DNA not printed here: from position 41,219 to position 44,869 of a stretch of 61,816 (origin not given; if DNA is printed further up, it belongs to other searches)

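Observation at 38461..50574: Complete type II-C CRISPR-Cas9 locus carried inside a ~12.1-kb tRNA-Pro integrative island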

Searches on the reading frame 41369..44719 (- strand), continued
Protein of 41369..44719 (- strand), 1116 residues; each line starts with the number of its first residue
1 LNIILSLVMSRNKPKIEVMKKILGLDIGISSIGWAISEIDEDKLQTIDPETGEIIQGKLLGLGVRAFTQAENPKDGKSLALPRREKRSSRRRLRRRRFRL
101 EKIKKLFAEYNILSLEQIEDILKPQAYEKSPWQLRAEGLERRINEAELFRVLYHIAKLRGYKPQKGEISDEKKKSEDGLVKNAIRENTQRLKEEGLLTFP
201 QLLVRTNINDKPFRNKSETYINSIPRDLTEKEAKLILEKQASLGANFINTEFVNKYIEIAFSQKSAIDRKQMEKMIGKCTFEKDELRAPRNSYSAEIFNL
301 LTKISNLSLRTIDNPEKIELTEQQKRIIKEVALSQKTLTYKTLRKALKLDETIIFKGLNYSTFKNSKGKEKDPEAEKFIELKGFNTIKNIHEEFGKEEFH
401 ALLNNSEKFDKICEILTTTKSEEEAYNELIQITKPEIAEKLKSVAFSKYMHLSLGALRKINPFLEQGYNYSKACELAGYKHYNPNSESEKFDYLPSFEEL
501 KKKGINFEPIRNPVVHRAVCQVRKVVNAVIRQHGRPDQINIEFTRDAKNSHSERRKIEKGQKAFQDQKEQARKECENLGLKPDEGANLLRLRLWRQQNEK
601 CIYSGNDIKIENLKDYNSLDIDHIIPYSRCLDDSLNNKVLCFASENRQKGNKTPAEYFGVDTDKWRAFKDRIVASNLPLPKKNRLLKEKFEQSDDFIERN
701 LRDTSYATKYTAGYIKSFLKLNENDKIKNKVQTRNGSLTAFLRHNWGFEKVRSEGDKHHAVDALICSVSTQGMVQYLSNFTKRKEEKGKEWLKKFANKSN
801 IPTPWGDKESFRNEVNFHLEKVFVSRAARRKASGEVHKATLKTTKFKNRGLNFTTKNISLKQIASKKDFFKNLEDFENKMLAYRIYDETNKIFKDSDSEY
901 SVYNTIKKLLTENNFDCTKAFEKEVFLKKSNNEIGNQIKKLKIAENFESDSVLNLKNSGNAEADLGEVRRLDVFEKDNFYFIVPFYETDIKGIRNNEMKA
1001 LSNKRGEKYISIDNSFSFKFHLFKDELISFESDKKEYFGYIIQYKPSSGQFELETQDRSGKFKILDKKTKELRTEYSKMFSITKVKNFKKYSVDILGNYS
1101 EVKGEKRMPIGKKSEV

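Call 62: search_solved_structures(query=A3, max_evalue=10)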
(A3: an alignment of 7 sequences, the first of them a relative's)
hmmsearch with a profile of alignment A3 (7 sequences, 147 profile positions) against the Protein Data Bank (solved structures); distinct sequences matched with E-value up to 10: 21.
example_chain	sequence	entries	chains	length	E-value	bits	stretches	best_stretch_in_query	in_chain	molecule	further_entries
9vke_A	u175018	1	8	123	0.015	18.3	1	38-85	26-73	De novo designed zinc hydrolase 11-7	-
2hz8_A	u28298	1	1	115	0.031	17.3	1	52-95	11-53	De novo designed diiron protein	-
4nbq_A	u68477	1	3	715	0.046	16.8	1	37-121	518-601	Polyribonucleotide nucleotidyltransferase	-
8cyk_B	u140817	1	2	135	0.12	15.4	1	89-141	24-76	HALC1_878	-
5jpq_U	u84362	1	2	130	0.15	15.1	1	71-144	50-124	Snu13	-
9fhl_3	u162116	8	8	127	0.15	15.1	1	71-144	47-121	Large ribosomal subunit protein eL8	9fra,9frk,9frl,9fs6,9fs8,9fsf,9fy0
3id5_C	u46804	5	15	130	0.16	15.1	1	71-144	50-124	50S ribosomal protein L7Ae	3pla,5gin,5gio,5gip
5lec_A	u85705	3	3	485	0.23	14.5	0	40-79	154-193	DDD_D12_12_D12_12_D12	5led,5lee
4o60_A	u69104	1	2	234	0.25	14.4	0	57-90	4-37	ANK-N5C-317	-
4qfv_A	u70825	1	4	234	0.54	13.3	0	57-82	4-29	ANK-N5C-281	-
8hku_L7A1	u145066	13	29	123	0.63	13.1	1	68-144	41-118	50S ribosomal protein L7Ae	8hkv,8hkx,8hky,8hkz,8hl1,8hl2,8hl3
4jjp_A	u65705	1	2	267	0.89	12.6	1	45-118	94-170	Phosphomethylpyrimidine kinase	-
7zcg_B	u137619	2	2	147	1.1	12.3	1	52-122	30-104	Charged multivesicular body protein 2a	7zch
4gkp_A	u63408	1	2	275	1.2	12.2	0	73-106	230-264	Spindle pole body-associated protein VIK1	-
4gkq_A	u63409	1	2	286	1.3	12.1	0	73-106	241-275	SPINDLE POLE BODY-ASSOCIATED PROTEIN VIK1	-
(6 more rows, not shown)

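Call 66: search_protein_families(library=padloc, proteins=[L052:5575-7281:-, L053:5347-5820:+, L053:6113-6346:-, L053:6419-6688:+, L053:6718-7470:+, L053:7480-8169:+, L053:8176-8478:+, L004:7854-9656:+, L003:7383-7880:+], max_evalue=0.001)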
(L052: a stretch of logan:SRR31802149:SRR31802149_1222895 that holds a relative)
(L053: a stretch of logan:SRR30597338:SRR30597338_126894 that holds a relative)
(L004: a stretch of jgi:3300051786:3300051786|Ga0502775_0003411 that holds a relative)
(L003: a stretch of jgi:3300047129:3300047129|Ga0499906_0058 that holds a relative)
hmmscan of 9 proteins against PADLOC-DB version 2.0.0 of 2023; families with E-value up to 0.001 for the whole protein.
L052:5575-7281:- (568 aa): 0 families

L053:5347-5820:+ (157 aa): 0 families

L053:6113-6346:- (77 aa): 21 families
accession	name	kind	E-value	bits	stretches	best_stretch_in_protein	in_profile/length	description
PDLC02926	HTH_VI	-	9.1e-12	43.1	1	15-72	4-61/92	-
PDLC03665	Control_protein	-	1.2e-09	36.3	1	15-72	11-69/77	control protein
PDLC03664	Control_protein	-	1.5e-08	32.9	1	11-70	12-71/74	control protein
PDLC03666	Control_protein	-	5.7e-07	27.9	1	17-73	11-67/77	control protein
PDLC03954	RmrA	-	9.8e-07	26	1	15-73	13-71/380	-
PDLC03951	RmrA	-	1.1e-06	25.9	1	15-74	11-70/400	-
PDLC04142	capH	-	1.6e-06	27.1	1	13-73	7-67/103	capH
PDLC03668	Control_protein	-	1.9e-06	26.3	1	10-67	6-63/79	control protein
PDLC03947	RmrA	-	6.7e-06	23.2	1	11-69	10-68/383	-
PDLC03671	Control_protein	-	7.4e-06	24.1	1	20-76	22-78/84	control protein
PDLC03952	RmrA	-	1.3e-05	22.3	1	10-66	20-76/395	-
PDLC03946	RmrA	-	1.7e-05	21.7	1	15-66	5-56/357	-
PDLC03944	RmrA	-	2.6e-05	21.5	1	15-65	9-59/384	-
PDLC03949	RmrA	-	3.2e-05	21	1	15-68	5-58/363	-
PDLC03536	REase_II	-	4.2e-05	21.3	1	16-73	14-71/237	Type II restriction enzyme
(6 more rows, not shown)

L053:6419-6688:+ (89 aa): 0 families

L053:6718-7470:+ (250 aa): 0 families

L053:7480-8169:+ (229 aa): 0 families

L053:8176-8478:+ (100 aa): 0 families

L004:7854-9656:+ (600 aa): 0 families

L003:7383-7880:+ (165 aa): 1 family
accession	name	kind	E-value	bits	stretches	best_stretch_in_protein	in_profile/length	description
PDLC02990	DarG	-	0.00026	18.6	1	3-118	2-116/329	-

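Call 70: find_related_loci(query=A4, collection=viral_contigs, flank=8000)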
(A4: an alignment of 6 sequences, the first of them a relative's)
Query A4 (143 aa) in viral_contigs; peptide patterns used: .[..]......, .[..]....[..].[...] (x = any residue, [..] = any of these).
600 stretches matched a pattern (row limit reached: there are more); 87 encode a relative of the query (tblastn E <= 1e-3); the best 80 are kept; 80 distinct loci.
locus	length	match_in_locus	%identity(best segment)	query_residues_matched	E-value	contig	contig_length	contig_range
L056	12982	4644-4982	32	19-139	9e-16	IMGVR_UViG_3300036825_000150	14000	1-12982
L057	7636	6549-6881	33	19-137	1e-12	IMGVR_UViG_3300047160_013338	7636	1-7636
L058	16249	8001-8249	36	19-96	3e-10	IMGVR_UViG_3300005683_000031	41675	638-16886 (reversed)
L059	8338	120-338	42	18-83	1e-9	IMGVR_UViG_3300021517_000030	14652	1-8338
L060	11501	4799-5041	36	10-83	1e-9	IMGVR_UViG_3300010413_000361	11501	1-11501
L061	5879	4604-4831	37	13-81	3e-9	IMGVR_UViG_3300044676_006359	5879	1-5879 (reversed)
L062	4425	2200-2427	37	13-81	3e-9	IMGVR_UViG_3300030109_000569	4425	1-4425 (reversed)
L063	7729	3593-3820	37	13-81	3e-9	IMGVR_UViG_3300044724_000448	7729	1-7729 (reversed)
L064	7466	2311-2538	37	13-81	3e-9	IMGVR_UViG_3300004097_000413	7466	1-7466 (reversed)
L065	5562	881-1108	37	13-81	3e-9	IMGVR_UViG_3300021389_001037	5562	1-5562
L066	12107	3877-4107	36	12-81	7e-9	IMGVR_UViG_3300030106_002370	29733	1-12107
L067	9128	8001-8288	33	19-97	2e-8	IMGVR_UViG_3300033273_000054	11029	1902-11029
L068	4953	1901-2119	38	16-81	3e-8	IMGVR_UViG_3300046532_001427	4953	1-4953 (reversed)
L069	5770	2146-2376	34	12-81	3e-8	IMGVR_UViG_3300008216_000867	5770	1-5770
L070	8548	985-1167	34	21-81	3e-8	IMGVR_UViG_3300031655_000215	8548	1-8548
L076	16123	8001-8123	49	19-59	2e-7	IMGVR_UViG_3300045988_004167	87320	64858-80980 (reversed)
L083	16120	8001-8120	55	1-39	1e-6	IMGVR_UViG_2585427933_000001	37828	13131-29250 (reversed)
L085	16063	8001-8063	76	19-39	5e-7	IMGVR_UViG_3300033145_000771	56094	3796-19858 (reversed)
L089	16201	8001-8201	38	12-75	3e-6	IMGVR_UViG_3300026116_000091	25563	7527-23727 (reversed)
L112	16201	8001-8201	34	14-73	2e-5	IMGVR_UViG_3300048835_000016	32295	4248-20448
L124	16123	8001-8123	46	19-54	5e-5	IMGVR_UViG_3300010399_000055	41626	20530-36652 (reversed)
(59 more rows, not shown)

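Call 71: find_related_loci(query=window:41369-44665:-, collection=viral_contigs, flank=10000)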
Query window:41369-44665:- (1098 aa) in viral_contigs; peptide patterns used: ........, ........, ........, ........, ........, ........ (x = any residue, [..] = any of these).
13 stretches matched a pattern, but none encodes a relative of the query by tblastn (E <= 1e-3).

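Call 74: search_protein_families(library=pfam, proteins=[L058:8505-9641:+, L066:4510-5571:+, L076:8427-9842:+, L083:8627-9679:+, L085:8287-11478:+, L089:8239-9672:+, L112:8722-9996:+, L124:8327-9901:+], max_evalue=0.001)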
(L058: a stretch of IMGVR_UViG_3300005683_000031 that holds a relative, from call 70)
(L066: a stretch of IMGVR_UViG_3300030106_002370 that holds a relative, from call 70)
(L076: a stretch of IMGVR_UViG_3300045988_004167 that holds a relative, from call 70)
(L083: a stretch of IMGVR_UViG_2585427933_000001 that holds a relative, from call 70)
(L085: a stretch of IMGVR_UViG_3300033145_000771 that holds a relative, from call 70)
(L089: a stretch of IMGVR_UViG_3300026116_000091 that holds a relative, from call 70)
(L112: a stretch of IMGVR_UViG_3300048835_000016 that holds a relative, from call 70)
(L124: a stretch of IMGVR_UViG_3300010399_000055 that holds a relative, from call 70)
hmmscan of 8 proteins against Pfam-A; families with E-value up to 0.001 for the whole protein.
L058:8505-9641:+ (378 aa): 1 family
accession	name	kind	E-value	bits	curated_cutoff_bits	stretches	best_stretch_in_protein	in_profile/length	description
PF18838.6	LPD23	-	4.2e-14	52.5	27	1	80-136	3-58/58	Large polyvalent protein associated domain 23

L066:4510-5571:+ (353 aa): 3 families
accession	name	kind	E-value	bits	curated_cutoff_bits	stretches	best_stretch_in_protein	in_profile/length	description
PF03237.21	Terminase_6N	-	2.5e-07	31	22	1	8-158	59-214/215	Terminase large subunit, T4likevirus-type, N-terminal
PF17289.8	Terminase_6C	-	5.1e-06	27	22.6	1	187-326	8-150/155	Terminase RNaseH-like domain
PF22530.2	Terminase-T7_RNaseH-like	-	1e-05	26.2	27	1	186-293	4-108/108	Terminase Bacteriophage T7, Ribonuclease H-like domain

L076:8427-9842:+ (471 aa): 3 families
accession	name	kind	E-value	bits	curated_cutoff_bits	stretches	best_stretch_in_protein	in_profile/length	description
PF25043.1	DUF7788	-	2.8e-43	148.2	27.1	1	275-455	3-189/221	Domain of unknown function (DUF7788)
PF11443.14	DUF2828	-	9.1e-29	101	29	2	172-264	289-395/405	Domain of unknown function (DUF2828)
PF13519.12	VWA_2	-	0.00015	22.8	27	1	277-382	4-106/107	von Willebrand factor type A domain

L083:8627-9679:+ (350 aa): 0 families

L085:8287-11478:+ (1063 aa): 2 families
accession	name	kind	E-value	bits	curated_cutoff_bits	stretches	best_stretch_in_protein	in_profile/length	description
PF14890.11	Intein_splicing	-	1.9e-10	41.2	35.8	1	72-341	27-155/155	Intein splicing domain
PF14528.11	LAGLIDADG_3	-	1.4e-05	25.7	22.5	0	806-868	8-71/82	LAGLIDADG-like domain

L089:8239-9672:+ (477 aa): 2 families
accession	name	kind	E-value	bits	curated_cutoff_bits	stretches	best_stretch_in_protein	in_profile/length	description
PF03237.21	Terminase_6N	-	7.3e-28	98.1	22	1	57-285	2-213/215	Terminase large subunit, T4likevirus-type, N-terminal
PF17289.8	Terminase_6C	-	6.7e-20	72.1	22.6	1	302-453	1-154/155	Terminase RNaseH-like domain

L112:8722-9996:+ (424 aa): 2 families
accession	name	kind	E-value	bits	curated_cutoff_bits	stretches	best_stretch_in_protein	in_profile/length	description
PF03237.21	Terminase_6N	-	4.6e-11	43.2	22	1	24-230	4-213/215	Terminase large subunit, T4likevirus-type, N-terminal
PF17289.8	Terminase_6C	-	1.3e-06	28.9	22.6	1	265-397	12-150/155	Terminase RNaseH-like domain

L124:8327-9901:+ (524 aa): 1 family
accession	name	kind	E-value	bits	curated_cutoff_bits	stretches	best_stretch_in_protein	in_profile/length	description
PF05876.18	GpA_ATPase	-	8.2e-17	62.1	25.6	1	43-249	22-247/247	Phage terminase large subunit gpA, ATPase domain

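Call 75: predict_structure(alignment_id=A4)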
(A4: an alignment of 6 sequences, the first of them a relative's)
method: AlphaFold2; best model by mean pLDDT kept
length: 143 residues; sequences in the alignment: 6
mean_pLDDT: 64.2   pTM: 0.46
mean pLDDT of the five models: 64.2, 62.3, 60.9, 59.3, 58.5
residues with pLDDT >= 90: 0; 70-90: 76; 50-70: 25; < 50: 42
segments of 3 or more residues with pLDDT < 50: 1-25, 82-96
pLDDT, mean of each block of 10 residues (from residue 1): 34 39 47 60 74 80 78 71 42 49 78 81 83 83 67
secondary structure, 60 per line:
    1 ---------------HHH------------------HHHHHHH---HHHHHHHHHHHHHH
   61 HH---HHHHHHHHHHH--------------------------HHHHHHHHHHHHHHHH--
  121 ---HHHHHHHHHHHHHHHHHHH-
elements in order: H37-43 H47-62 H66-76 H103-118 H124-142

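Call 80: search_protein_families(library=pfam, alignment_id=A5, max_evalue=0.001)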
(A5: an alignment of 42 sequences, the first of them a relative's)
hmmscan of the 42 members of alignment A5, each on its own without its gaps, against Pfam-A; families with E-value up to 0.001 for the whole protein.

A. member 1, L058:8505-9638:+ (378 aa): 1 family
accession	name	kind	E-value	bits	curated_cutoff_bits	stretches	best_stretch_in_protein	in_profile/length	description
PF18838.6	LPD23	-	4.2e-14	52.5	27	1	80-136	3-58/58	Large polyvalent protein associated domain 23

B. families by the number of members that match (of 42 scanned): 14 families
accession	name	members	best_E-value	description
PF03237.21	Terminase_6N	26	1.9e-31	Terminase large subunit, T4likevirus-type, N-terminal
PF17289.8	Terminase_6C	26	2.4e-20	Terminase RNaseH-like domain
PF22530.2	Terminase-T7_RNaseH-like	11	1.1e-07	Terminase Bacteriophage T7, Ribonuclease H-like domain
PF04466.19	Terminase_3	8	1.9e-24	Phage terminase large subunit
PF17288.8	Terminase_3C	4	9.6e-16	Terminase RNAseH like domain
PF25043.1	DUF7788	1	2.8e-43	Domain of unknown function (DUF7788)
PF11443.14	DUF2828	1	9.1e-29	Domain of unknown function (DUF2828)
PF05876.18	GpA_ATPase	1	8.2e-17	Phage terminase large subunit gpA, ATPase domain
PF18838.6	LPD23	1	4.2e-14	Large polyvalent protein associated domain 23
PF14890.11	Intein_splicing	1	1.9e-10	Intein splicing domain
PF14528.11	LAGLIDADG_3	1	1.4e-05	LAGLIDADG-like domain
PF05127.21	NAT10_TcmA_helicase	1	1.7e-05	RNA cytidine acetyltransferase NAT10/TcmA, helicase domain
PF13604.12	AAA_30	1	2e-05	AAA domain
PF13519.12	VWA_2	1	0.00015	von Willebrand factor type A domain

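Call 81: fold_search(model_id=the predicted structure, library=viral)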
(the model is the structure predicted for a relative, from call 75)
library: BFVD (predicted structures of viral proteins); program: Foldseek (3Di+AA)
matches with E <= 10: 349; with E <= 0.001: 0
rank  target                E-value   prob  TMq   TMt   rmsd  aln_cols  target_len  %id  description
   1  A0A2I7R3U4            1.0e-01  0.60  0.26  0.26  19.5       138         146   17  (no name in the UniProt tables at hand)
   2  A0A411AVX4            1.1e-01  0.72  0.26  0.20  14.1       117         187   23  Uncharacterized protein [Pantoea phage vB_PagM_LIET2]
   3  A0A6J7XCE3            1.7e-01  0.80  0.28  0.24  10.2        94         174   22  Homeodomain phBC6A51-type domain-containing protein [uncultured Caudovirales phage]
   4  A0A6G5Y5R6            1.9e-01  0.72  0.26  0.24  15.3       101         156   16  (no name in the UniProt tables at hand)
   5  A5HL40                4.9e-01  0.28  0.28  0.03  16.9       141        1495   14  PfWMP3_26 [Phormidium phage Pf-WMP3]
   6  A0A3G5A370            5.2e-01  0.30  0.28  0.16  10.5       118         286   17  Tetratricopeptide repeat protein [Harvfovirus sp.]
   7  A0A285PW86            7.8e-01  0.16  0.23  0.18  14.0       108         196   19  Uncharacterized protein [Cedratvirus lausannensis]
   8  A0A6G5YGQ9            8.2e-01  0.54  0.26  0.51   9.2        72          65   14  (no name in the UniProt tables at hand)
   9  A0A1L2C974            8.2e-01  0.14  0.22  0.24  13.4       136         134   13  Uncharacterized protein [Pseudomonas phage ZC03]
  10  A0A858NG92            8.7e-01  0.60  0.36  0.20  12.8       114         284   14  (no name in the UniProt tables at hand)
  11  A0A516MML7            9.2e-01  0.82  0.32  0.65   9.0        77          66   10  (no name in the UniProt tables at hand)
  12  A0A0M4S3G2            9.2e-01  0.69  0.26  0.58   5.6        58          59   21  Uncharacterized protein [Streptomyces phage SF3]
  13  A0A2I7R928            9.2e-01  0.18  0.25  0.23  21.5       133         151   13  (no name in the UniProt tables at hand)
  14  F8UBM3                9.2e-01  0.18  0.26  0.12  15.7       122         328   19  (no name in the UniProt tables at hand)
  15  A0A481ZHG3            9.8e-01  0.60  0.28  0.42   8.7       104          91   15  Uncharacterized protein [Pithovirus LCPAC406]
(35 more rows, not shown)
